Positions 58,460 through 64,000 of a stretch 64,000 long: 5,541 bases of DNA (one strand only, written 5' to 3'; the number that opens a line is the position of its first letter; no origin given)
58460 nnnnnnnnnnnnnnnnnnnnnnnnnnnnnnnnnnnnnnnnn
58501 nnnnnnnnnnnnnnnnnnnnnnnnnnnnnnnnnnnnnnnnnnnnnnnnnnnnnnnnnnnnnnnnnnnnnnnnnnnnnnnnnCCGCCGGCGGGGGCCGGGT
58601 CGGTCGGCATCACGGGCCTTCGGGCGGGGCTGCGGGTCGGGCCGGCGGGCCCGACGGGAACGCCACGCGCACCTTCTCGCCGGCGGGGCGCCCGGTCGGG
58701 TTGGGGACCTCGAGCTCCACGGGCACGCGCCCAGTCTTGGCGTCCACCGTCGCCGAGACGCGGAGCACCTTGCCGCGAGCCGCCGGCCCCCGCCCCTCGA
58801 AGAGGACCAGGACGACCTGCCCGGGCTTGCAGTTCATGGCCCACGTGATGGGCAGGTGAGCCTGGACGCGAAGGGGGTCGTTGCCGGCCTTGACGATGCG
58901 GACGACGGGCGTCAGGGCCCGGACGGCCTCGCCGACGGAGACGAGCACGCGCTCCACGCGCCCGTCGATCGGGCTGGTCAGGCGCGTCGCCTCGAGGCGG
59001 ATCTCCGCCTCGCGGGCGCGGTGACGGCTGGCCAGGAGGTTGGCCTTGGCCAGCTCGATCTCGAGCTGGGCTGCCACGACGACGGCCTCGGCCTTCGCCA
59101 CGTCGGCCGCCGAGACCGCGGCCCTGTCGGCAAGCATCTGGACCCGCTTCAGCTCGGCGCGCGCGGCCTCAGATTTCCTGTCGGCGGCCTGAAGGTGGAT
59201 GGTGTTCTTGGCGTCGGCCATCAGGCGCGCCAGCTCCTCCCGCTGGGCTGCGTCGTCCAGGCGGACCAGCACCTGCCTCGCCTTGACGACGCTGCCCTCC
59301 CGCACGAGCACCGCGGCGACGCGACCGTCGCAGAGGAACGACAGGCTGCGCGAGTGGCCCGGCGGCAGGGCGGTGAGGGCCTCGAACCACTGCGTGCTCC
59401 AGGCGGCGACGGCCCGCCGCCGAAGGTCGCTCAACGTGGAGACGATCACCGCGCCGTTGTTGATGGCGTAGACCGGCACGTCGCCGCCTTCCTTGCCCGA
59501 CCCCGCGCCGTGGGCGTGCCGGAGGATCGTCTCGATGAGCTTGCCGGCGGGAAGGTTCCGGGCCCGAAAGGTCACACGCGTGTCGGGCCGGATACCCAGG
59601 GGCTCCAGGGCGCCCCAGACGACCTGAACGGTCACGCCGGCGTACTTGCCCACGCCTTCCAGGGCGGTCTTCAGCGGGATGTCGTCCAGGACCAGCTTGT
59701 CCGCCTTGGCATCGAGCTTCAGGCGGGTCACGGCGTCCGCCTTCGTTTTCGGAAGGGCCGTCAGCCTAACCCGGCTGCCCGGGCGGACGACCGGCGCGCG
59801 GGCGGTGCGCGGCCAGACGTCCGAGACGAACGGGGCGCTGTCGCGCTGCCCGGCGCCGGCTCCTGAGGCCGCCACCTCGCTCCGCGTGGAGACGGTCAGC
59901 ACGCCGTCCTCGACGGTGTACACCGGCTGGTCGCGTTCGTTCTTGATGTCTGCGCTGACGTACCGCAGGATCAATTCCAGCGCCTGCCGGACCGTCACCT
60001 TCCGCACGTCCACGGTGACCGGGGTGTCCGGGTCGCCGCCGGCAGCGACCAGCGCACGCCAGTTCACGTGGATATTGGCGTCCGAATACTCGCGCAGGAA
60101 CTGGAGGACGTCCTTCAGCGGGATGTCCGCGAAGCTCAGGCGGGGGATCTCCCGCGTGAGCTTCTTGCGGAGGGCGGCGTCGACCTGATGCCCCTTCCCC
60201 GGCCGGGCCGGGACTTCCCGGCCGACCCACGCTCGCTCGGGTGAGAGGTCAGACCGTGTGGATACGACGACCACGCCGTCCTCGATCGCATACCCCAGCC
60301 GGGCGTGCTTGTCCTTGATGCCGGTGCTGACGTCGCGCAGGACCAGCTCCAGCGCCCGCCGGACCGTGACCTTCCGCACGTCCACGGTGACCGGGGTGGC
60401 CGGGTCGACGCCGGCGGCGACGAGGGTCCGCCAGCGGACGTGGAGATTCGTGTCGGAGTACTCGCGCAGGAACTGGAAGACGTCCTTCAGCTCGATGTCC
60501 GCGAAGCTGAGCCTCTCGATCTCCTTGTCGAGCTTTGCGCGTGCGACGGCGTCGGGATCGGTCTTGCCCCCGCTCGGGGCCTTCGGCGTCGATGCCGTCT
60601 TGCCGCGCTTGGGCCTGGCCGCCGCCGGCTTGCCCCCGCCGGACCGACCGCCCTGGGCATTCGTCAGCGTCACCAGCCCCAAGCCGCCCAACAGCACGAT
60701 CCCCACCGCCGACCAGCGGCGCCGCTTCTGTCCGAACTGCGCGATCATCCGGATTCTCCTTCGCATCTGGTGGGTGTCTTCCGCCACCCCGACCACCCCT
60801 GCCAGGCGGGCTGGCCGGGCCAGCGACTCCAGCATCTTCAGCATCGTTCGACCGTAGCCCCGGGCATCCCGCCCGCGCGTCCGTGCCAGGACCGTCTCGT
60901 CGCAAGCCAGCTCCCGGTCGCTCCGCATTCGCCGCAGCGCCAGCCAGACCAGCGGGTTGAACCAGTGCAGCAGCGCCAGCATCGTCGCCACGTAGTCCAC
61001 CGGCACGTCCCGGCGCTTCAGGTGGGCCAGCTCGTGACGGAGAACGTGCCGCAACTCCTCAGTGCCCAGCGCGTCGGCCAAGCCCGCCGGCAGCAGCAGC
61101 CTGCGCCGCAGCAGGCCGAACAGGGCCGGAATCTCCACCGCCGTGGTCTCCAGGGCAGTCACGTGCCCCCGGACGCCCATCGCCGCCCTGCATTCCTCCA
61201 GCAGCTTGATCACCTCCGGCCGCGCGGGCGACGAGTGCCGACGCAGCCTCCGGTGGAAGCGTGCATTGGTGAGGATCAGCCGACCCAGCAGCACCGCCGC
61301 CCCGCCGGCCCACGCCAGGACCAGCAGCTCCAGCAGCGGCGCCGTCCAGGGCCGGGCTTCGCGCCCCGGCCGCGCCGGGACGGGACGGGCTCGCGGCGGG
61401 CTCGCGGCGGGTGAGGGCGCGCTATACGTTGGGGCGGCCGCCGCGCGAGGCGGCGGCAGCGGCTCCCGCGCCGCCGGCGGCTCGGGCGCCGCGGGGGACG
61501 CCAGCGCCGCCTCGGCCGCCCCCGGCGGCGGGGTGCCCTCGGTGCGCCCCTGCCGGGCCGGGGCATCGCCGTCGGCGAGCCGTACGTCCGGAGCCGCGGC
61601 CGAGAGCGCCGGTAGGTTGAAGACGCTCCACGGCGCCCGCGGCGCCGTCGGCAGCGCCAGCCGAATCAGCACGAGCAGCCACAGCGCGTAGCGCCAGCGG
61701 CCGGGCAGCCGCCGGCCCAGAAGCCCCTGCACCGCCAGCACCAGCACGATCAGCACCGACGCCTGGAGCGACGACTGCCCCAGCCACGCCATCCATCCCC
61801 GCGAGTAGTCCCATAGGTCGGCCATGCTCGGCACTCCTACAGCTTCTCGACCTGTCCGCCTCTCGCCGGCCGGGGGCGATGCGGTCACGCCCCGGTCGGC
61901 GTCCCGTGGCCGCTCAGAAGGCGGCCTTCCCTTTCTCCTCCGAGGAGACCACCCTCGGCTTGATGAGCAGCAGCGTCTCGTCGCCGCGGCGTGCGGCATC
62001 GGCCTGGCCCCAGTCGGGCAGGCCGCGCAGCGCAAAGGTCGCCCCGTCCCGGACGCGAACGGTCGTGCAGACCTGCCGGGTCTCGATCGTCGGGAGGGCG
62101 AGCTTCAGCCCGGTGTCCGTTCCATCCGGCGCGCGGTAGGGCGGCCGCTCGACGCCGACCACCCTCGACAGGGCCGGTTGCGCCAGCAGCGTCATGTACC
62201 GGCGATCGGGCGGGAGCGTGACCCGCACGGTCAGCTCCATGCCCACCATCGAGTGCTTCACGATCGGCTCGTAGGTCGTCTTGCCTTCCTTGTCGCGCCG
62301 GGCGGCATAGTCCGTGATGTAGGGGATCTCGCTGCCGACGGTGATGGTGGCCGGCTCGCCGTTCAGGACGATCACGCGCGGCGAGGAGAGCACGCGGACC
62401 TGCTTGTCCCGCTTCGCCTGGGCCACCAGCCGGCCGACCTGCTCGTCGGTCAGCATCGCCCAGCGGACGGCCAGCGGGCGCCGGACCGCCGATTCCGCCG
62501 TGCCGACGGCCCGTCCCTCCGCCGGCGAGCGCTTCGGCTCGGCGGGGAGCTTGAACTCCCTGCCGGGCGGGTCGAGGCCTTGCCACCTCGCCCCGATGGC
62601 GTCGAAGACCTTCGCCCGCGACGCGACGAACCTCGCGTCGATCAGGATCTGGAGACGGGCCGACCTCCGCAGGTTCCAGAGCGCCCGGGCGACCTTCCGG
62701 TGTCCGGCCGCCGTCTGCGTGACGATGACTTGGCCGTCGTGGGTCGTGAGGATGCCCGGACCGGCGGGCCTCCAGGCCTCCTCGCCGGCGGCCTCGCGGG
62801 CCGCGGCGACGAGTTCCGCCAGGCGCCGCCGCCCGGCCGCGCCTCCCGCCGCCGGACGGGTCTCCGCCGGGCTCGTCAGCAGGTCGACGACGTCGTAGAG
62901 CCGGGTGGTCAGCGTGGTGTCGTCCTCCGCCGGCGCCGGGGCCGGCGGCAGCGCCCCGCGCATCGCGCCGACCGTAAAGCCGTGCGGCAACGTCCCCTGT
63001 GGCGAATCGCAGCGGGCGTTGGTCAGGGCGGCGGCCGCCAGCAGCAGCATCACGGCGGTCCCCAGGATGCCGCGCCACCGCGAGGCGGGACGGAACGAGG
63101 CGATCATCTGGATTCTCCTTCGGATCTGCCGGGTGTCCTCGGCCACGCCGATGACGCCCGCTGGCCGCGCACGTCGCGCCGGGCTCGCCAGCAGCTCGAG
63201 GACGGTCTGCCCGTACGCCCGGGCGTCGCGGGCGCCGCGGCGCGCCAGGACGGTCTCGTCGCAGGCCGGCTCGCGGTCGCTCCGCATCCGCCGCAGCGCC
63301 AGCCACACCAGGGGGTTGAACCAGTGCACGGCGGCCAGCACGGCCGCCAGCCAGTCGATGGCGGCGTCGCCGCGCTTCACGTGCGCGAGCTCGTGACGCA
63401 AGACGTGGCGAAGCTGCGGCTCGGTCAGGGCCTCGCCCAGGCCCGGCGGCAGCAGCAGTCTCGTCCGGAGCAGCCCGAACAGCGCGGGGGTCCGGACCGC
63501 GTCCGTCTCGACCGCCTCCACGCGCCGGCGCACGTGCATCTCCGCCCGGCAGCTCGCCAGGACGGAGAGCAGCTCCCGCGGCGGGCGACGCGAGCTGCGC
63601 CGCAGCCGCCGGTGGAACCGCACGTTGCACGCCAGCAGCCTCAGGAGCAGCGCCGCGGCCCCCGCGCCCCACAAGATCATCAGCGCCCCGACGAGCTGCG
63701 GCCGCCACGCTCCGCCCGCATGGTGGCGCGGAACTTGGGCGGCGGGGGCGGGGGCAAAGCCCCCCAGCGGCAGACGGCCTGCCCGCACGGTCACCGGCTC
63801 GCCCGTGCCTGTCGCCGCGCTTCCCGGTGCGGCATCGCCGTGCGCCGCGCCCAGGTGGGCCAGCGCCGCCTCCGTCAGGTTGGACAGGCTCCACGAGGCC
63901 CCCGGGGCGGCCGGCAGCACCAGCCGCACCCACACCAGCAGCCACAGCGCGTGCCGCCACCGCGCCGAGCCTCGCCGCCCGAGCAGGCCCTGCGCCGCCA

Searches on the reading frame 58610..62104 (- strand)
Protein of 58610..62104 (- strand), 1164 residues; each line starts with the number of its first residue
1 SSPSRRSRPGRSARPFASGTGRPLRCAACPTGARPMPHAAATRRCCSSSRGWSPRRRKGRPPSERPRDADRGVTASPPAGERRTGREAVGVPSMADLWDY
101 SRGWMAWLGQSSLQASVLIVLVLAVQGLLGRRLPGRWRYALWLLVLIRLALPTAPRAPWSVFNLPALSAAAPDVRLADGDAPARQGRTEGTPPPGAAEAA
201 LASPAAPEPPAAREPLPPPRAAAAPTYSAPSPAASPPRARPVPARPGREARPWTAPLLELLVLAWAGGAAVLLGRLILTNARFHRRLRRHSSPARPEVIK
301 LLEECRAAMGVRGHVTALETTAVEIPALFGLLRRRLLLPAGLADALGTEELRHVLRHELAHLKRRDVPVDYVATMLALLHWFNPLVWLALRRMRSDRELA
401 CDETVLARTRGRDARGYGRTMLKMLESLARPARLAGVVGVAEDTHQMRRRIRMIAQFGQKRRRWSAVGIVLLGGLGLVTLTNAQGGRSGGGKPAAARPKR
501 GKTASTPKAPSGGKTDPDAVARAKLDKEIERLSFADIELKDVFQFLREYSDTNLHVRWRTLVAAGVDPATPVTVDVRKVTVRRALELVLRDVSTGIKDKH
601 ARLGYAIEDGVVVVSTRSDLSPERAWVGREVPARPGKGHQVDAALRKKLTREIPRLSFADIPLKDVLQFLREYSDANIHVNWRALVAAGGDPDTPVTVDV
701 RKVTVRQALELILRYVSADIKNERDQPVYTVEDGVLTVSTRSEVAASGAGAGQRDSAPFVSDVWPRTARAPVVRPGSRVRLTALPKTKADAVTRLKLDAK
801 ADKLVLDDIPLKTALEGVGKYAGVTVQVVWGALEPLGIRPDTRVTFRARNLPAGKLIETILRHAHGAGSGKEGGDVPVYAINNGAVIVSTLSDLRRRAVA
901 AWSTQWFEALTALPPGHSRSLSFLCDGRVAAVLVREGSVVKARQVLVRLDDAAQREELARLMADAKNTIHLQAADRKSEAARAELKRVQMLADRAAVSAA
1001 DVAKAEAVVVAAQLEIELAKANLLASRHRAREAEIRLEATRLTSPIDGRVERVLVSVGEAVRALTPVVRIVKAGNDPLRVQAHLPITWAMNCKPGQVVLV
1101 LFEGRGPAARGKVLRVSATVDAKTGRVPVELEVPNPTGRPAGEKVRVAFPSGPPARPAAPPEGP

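Call 47: search_protein_families(library=pfam, proteins=[window:58610-62104:-], max_evalue=0.0001)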
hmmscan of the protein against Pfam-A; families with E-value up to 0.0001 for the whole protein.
window:58610-62104:- (1164 aa): 5 families
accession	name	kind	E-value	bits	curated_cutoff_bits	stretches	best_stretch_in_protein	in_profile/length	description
PF05569.17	Peptidase_M56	-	6.2e-58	196.7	31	2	258-454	99-296/296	BlaR1 peptidase M56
PF13437.12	HlyD_3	-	3e-14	54.1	22.2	1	1042-1139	2-99/106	HlyD family secretion protein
PF13533.13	Biotin_lipoyl_2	-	2.1e-06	27.9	29.8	0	925-950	7-32/32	Biotin-lipoyl like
PF16576.10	HlyD_D23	-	1.6e-05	24.7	30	0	926-1138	27-206/214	Barrel-sandwich domain of CusB or HlyD membrane-fusion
PF07660.19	STN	-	3.7e-05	23.9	28.4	0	694-714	14-34/52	Secretin and TonB N terminus short domain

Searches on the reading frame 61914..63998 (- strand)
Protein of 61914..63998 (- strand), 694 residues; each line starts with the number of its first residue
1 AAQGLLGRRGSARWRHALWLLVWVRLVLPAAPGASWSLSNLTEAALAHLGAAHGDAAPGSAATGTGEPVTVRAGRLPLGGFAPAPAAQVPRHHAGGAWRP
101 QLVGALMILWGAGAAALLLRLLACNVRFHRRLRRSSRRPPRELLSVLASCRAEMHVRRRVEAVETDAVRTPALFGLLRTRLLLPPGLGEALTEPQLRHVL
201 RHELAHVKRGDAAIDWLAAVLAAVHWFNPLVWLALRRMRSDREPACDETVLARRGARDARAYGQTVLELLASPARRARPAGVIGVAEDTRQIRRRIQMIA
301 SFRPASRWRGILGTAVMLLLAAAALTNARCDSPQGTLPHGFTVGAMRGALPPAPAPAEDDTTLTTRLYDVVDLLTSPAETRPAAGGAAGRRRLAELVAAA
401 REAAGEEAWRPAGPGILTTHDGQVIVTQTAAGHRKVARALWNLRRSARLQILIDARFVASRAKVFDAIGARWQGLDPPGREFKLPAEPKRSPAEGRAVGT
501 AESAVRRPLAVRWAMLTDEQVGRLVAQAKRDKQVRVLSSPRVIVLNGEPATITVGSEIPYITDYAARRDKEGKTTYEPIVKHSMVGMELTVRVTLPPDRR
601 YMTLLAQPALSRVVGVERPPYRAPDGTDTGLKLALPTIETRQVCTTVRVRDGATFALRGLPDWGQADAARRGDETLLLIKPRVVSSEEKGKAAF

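Call 47: search_protein_families(library=pfam, proteins=[window:61914-63998:-], max_evalue=0.0001)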
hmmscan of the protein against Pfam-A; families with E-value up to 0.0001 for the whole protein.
window:61914-63998:- (694 aa): 2 families
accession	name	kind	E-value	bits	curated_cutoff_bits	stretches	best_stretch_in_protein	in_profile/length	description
PF05569.17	Peptidase_M56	-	1.2e-52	179.4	31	1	6-299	24-296/296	BlaR1 peptidase M56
PF00263.26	Secretin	-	2.7e-15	56.8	27.5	1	529-660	3-122/169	Bacterial type II and III secretion system protein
